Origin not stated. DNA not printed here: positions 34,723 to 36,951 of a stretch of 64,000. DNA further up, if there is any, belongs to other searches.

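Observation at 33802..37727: Three-gene block of unassignable envelope proteins: best candidate for an undescribed system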

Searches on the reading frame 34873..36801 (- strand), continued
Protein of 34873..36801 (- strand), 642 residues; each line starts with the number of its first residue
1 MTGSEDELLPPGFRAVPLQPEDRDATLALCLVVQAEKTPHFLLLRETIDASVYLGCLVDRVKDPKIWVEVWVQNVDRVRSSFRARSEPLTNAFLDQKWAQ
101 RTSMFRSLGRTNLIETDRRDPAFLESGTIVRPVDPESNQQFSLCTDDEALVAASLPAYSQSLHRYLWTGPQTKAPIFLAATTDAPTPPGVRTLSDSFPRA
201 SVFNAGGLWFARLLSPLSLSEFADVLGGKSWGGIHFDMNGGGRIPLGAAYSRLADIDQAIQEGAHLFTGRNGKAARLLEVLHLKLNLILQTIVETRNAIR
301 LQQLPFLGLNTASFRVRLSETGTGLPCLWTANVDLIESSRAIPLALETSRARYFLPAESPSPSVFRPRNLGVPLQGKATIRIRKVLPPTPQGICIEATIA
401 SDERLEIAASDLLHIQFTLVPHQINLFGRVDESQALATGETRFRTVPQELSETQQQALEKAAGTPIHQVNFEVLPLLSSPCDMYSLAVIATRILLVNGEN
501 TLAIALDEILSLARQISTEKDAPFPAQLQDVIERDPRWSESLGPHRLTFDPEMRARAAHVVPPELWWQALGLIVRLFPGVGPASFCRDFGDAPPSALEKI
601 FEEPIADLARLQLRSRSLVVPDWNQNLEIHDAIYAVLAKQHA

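Call 41: find_encoding_contigs(protein=P0269, flank=8000, max_places=3)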
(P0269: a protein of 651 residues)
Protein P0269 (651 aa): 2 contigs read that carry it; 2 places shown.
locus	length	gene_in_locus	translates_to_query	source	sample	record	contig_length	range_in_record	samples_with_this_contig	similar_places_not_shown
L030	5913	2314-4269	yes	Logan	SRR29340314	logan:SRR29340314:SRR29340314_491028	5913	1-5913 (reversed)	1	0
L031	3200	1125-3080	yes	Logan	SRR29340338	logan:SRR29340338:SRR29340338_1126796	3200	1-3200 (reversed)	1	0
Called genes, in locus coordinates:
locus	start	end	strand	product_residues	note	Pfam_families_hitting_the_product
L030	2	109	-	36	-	?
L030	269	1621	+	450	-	-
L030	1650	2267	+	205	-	-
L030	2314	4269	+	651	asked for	-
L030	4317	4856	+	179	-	-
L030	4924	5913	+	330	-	?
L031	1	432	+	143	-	?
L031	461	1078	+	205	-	-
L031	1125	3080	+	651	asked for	-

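Call 42: find_encoding_contigs(protein=P0235, flank=8000, max_places=3)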
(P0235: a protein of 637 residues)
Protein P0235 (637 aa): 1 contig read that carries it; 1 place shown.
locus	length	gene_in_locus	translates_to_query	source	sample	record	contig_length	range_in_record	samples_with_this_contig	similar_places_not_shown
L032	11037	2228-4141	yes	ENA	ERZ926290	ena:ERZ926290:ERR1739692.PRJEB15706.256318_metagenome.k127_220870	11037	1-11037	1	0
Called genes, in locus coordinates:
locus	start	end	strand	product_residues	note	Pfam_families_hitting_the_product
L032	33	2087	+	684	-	PF00587:tRNA-synt_2b, PF04073:tRNA_edit, PF03129:HGTP_anticodon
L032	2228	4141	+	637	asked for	-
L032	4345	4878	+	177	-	-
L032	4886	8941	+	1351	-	-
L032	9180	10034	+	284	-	-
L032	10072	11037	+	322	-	?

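Call 44: fold_search(model_id=the predicted structure, library=viral)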
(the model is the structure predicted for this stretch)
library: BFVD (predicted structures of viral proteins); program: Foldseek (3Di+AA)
matches with E <= 10: 561; with E <= 0.001: 0
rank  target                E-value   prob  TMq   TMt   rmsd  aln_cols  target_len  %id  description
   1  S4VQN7                8.5e-03  0.80  0.27  0.20  18.1       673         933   12  Protein kinase [Pandoravirus dulcis]
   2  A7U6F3                2.6e-02  0.38  0.10  0.07  17.0       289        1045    9  DNA polymerase [Phaeocystis pouchetii virus]
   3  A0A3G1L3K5            3.7e-02  0.20  0.07  0.07  26.2       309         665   11  Putative DNA gyrase subunit A [Synechococcus phage S-CBWM1]
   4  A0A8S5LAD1            5.7e-02  0.98  0.11  0.40   5.6       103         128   13  Uncharacterized protein [Siphoviridae sp. ctFNZ2]
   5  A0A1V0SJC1            5.7e-02  0.23  0.10  0.09  19.7       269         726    7  DNA-directed DNA polymerase [Klosneuvirus KNV1]
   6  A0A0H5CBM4            6.0e-02  0.13  0.11  0.11  25.3       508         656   10  B-family DNA polymerase (Fragment) [Megavirus sp. 'feuillage']
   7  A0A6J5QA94            7.6e-02  0.13  0.09  0.17  19.3       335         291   11  Uncharacterized protein [uncultured Caudovirales phage]
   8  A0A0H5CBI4            8.0e-02  0.21  0.11  0.11  16.9       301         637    8  DNA-directed DNA polymerase (Fragment) [Megavirus sp. 'potager']
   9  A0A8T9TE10            8.4e-02  0.09  0.09  0.12  25.0       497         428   10  (no name in the UniProt tables at hand)
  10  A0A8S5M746            1.0e-01  0.06  0.09  0.08  26.4       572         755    9  Tail protein [Myoviridae sp. ctlRg1]
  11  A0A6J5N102            1.1e-01  0.21  0.11  0.23  17.1       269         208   10  Uncharacterized protein [uncultured Caudovirales phage]
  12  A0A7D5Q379            1.1e-01  0.20  0.07  0.10  18.4       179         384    9  (no name in the UniProt tables at hand)
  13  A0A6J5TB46            1.2e-01  0.92  0.12  0.37   6.5       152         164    8  Uncharacterized protein [uncultured Caudovirales phage]
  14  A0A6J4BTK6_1          1.3e-01  0.63  0.07  0.04  16.2       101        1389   12  (no name in the UniProt tables at hand)
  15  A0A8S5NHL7            1.4e-01  0.99  0.12  0.10   4.7       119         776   11  Uncharacterized protein [Siphoviridae sp. cttFh17]
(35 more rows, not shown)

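Call 47: search_protein_families(library=pfam, proteins=[L029:1434-2369:+, L029:2494-4545:+, L029:4638-5603:+, L029:7915-9294:+, L029:9300-9920:+, L029:11960-12508:+, L029:12527-15400:+, L029:15560-16624:+, L029:16644-20012:+, L029:20041-21033:+], max_evalue=0.01)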
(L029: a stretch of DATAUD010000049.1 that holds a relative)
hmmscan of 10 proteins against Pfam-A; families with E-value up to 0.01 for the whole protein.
L029:1434-2369:+ (311 aa): 0 families

L029:2494-4545:+ (683 aa): 5 families
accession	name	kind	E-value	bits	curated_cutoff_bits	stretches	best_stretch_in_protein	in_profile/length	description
PF13385.13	Laminin_G_3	-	9.8e-16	58.7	27.6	1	439-594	4-150/151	Concanavalin A-like lectin/glucanases superfamily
PF13927.12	Ig_3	-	1.7e-10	41.7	30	1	305-373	1-78/78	Immunoglobulin domain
PF07679.22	I-set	-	1.2e-07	32.2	23.7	1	306-381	1-85/90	Immunoglobulin I-set domain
PF13895.12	Ig_2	-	2.4e-07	31.3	27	1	305-385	1-77/79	Immunoglobulin domain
PF00047.31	ig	-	0.0037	18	21.8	0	314-381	2-80/81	Immunoglobulin domain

L029:4638-5603:+ (321 aa): 1 family
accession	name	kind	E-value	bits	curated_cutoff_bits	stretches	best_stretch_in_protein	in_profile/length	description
PF00579.31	tRNA-synt_1b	-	1.3e-55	189.2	21.1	1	1-271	6-287/292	tRNA synthetases class I (W and Y)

L029:7915-9294:+ (459 aa): 1 family
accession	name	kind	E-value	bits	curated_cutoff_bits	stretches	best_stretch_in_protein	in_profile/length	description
PF11559.13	ADIP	-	0.005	17.4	34.3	1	277-366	49-138/151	Afadin- and alpha -actinin-Binding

L029:9300-9920:+ (206 aa): 0 families

L029:11960-12508:+ (182 aa): 0 families

L029:12527-15400:+ (957 aa): 0 families

L029:15560-16624:+ (354 aa): 0 families

L029:16644-20012:+ (1122 aa): 3 families
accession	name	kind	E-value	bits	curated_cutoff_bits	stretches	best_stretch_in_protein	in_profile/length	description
PF24312.1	Ig-like_POM152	-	1.9e-16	60.7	27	1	433-510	2-80/89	Nucleoporin POM152, Ig-like domain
PF22654.1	DUF7008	-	0.00022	20.8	42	0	852-890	308-346/368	Domain of unknown function (DUF7008)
PF23664.1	Ig_Pom152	-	0.00078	20.2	27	0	432-474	4-47/106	Nucleoporin pom152-like, immunoglobulin-like domain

L029:20041-21033:+ (330 aa): 1 family
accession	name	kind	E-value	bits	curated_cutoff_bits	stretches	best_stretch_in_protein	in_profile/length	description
PF20232.3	T6SS_FHA_C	-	0.0038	17.5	23.7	1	257-300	113-157/180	C-terminal domain of Type VI secretion system FHA protein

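Call 48: search_protein_families(library=ncbifam, proteins=[L029:1434-2369:+, L029:2494-4545:+, L029:4638-5603:+, L029:7915-9294:+, L029:9300-9920:+, L029:11960-12508:+, L029:12527-15400:+, L029:15560-16624:+, L029:16644-20012:+, L029:20041-21033:+], max_evalue=0.01)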
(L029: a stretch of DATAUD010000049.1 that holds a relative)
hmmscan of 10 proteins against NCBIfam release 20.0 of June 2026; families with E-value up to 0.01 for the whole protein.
L029:1434-2369:+ (311 aa): 0 families

L029:2494-4545:+ (683 aa): 1 family
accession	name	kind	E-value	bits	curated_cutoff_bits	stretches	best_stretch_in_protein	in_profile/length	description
NF052521.1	TafC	equivalog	1.9e-08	33.8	410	1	400-602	164-364/373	TafC family fimbrial protein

L029:4638-5603:+ (321 aa): 11 families
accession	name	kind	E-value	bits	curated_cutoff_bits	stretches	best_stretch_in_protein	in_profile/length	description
NF009207.0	PRK12556.1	equivalog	1.3e-101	339.8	479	1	3-320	6-331/332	tryptophan--tRNA ligase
NF008923.0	PRK12284.1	equivalog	7.6e-98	328.1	597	1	2-320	4-331/431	tryptophan--tRNA ligase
TIGR00233.1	trpS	equivalog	9.6e-84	281.5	176.75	1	2-320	4-328/328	tryptophan--tRNA ligase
NF008922.0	PRK12283.1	equivalog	9.2e-70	235.5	572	2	2-166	5-173/400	tryptophan--tRNA ligase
NF008925.0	PRK12285.1-2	equivalog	1.3e-18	67.1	451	1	3-213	65-275/365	tryptophan--tRNA ligase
NF006330.0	PRK08560.1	equivalog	1.2e-13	50.8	220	1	6-212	38-246/342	tyrosine--tRNA ligase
NF008926.0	PRK12285.1-3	equivalog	1.7e-13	50.2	320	1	2-161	67-229/429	tryptophan--tRNA ligase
NF008927.0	PRK12285.1-4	equivalog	7.2e-12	45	478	1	3-286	76-363/385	tryptophan--tRNA ligase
NF008928.0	PRK12285.1-5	equivalog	8.6e-09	34.5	891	1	3-160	95-252/530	tryptophan--tRNA ligase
TIGR00234.1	tyrS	equivalog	3.3e-08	33.1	113.8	1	3-200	38-242/406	tyrosine--tRNA ligase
NF008924.0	PRK12285.1-1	equivalog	1.3e-06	27.9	644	1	5-285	78-358/381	tryptophan--tRNA ligase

L029:7915-9294:+ (459 aa): 8 families
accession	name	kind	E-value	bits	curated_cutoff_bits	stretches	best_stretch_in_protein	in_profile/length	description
TIGR02168.1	SMC_prok_B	equivalog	4.6e-09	34.6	567.35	1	90-356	195-462/1181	chromosome segregation protein SMC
TIGR04523.1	Mplasa_alph_rch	subfamily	2.1e-07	29.3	270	1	89-358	350-625/745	helix-rich protein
TIGR02169.1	SMC_prok_A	equivalog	9.2e-07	26.9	729.4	1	204-358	302-457/1165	chromosome segregation protein SMC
NF045487.1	ASRP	equivalog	2.1e-05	23.3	300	0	89-246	119-270/593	archaea-specific SMC-related protein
NF033930.1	pneumo_PspA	exception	4.6e-05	22.3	850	1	87-375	36-315/659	pneumococcal surface protein A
NF045780.1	TrlF_fam_ATP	equivalog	0.00013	20.9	350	1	92-350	416-729/944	TrlF family AAA-like ATPase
NF002572.0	PRK02224.1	equivalog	0.00022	19.6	1087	1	94-346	198-450/888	DNA double-strand break repair ATPase Rad50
NF003034.1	PRK03918.1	equivalog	0.0011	17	700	1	92-350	183-433/878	DNA double-strand break repair ATPase Rad50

L029:9300-9920:+ (206 aa): 0 families

L029:11960-12508:+ (182 aa): 0 families

L029:12527-15400:+ (957 aa): 0 families

L029:15560-16624:+ (354 aa): 0 families

L029:16644-20012:+ (1122 aa): 0 families

L029:20041-21033:+ (330 aa): 0 families

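Call 49: search_protein_families(library=pfam, proteins=[L032:10072-11037:+, L032:9180-10034:+, L032:4886-8941:+, L032:4345-4878:+, L030:269-1621:+, L030:1650-2267:+, L030:4317-4856:+, L030:4924-5913:+, L029:21090-21902:+], max_evalue=0.05)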
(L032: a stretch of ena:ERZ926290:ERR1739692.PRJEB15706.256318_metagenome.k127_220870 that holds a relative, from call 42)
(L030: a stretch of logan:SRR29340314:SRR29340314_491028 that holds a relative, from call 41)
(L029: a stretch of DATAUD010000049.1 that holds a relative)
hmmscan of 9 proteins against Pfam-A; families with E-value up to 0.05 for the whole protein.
L032:10072-11037:+ (322 aa): 1 family
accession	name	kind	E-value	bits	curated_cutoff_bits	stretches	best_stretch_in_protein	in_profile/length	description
PF05936.17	T6SS_VasE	-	1.2e-47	163.1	23.4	1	17-318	1-297/429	Bacterial Type VI secretion, VC_A0110, EvfL, ImpJ, VasE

L032:9180-10034:+ (284 aa): 2 families
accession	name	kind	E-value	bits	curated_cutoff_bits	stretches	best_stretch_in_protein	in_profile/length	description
PF24554.1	DUF7603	-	7.1e-05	24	27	1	117-202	27-108/110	Domain of unknown function (DUF7603)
PF17944.6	Arg_decarbox_C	-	0.028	15.4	23.3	0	16-43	17-43/51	Arginine decarboxylase C-terminal helical extension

L032:4886-8941:+ (1351 aa): 1 family
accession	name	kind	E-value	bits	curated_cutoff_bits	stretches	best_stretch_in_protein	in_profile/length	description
PF03781.23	FGE-sulfatase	-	0.00017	21.8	23.3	1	1162-1225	89-151/255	Sulfatase-modifying factor enzyme 1-like domain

L032:4345-4878:+ (177 aa): 0 families

L030:269-1621:+ (450 aa): 1 family
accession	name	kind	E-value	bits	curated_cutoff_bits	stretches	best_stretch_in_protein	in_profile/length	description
PF07332.16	Phage_holin_3_6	-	0.035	14.6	28.4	0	18-81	48-109/116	Putative Actinobacterial Holin-X, holin superfamily III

L030:1650-2267:+ (205 aa): 0 families

L030:4317-4856:+ (179 aa): 0 families

L030:4924-5913:+ (330 aa): 0 families

L029:21090-21902:+ (271 aa): 1 family
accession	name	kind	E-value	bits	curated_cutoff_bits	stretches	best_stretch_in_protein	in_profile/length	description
PF05936.17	T6SS_VasE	-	8.6e-35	120.8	23.4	1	14-271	1-253/429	Bacterial Type VI secretion, VC_A0110, EvfL, ImpJ, VasE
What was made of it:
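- L032 and L029: tssK at E=1e-47 and 9e-35 (call 49).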

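Call 50: find_homologous_proteins(query=P0235)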
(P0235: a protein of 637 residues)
Query P0235 (637 aa): 8 proteins with E <= 0.001 among 8000 candidates.
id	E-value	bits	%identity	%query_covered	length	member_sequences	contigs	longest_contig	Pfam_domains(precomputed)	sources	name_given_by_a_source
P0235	0.0e+0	1403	100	100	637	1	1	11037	-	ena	-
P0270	3.8e-125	437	39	99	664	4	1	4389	-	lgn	-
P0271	1.2e-116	409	38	100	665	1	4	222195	-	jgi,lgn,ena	-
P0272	2.8e-109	385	39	100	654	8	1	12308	-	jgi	jgi:hypothetical protein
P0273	1.6e-102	362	37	99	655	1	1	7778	-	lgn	-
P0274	1.8e-97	346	35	100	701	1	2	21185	-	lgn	-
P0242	1.3e-75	273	34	98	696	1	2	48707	-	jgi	jgi:hypothetical protein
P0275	6.4e-56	208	30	92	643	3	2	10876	-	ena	-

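Call 51: find_encoding_contigs(protein=P0271, flank=10000, max_places=2)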
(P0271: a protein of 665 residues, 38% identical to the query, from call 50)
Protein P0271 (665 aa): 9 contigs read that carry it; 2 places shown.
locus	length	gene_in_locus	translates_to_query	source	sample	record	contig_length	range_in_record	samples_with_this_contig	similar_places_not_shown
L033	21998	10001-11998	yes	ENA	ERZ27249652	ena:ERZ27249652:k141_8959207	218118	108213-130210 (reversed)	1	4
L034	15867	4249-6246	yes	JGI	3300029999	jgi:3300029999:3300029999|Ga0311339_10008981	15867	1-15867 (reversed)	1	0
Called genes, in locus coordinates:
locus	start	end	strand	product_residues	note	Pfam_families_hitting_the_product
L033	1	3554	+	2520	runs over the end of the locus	PF05860:TPS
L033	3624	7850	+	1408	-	-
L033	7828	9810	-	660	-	PF13432:TPR_16 (weak), PF13414:TPR_11, PF13424:TPR_12, PF13432:TPR_16, PF00515:TPR_1, PF13414:TPR_11, PF00515:TPR_1, PF13844:Glyco_transf_41, +25 more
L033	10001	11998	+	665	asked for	-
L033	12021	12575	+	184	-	-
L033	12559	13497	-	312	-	-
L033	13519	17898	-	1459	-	PF14331:IcmF-related_N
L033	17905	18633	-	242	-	PF09850:DotU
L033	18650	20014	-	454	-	PF05936:T6SS_VasE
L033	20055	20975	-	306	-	-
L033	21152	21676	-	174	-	PF06037:DUF922 (faint)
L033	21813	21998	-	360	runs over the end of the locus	PF01008:IF-2B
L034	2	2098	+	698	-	?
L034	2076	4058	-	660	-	PF13432:TPR_16 (weak), PF13414:TPR_11, PF13424:TPR_12, PF13432:TPR_16, PF00515:TPR_1, PF13414:TPR_11, PF00515:TPR_1, PF13844:Glyco_transf_41, +25 more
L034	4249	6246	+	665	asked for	-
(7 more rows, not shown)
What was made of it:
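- L033: B plus lipoprotein, converging on tssK-L-M (call 51).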

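Call 52: find_encoding_contigs(protein=P0242, flank=10000, max_places=2)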
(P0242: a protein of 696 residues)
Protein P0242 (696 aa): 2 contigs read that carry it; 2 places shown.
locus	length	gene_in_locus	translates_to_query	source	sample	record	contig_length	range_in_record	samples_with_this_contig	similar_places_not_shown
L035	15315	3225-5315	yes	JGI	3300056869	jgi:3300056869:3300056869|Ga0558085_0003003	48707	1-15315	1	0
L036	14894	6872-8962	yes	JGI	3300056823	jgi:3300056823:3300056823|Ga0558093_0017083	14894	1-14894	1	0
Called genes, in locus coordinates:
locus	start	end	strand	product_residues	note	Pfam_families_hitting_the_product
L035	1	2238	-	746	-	?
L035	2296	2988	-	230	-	PF08308:PEGA (weak)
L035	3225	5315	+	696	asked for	-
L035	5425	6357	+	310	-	-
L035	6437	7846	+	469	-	PF05936:T6SS_VasE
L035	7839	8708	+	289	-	PF09850:DotU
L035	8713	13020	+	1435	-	PF14331:IcmF-related_N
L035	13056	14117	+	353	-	-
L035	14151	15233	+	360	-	PF06812:ImpA_N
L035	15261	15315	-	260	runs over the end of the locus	PF01507:PAPS_reduct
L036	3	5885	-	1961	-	?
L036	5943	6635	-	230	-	PF08308:PEGA (weak)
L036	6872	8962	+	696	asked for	-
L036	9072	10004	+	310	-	-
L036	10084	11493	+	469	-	PF05936:T6SS_VasE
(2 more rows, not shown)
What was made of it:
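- L035: B, TagH-C-like, tssK, tssL, tssM, TagF-like, tssA (call 52).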
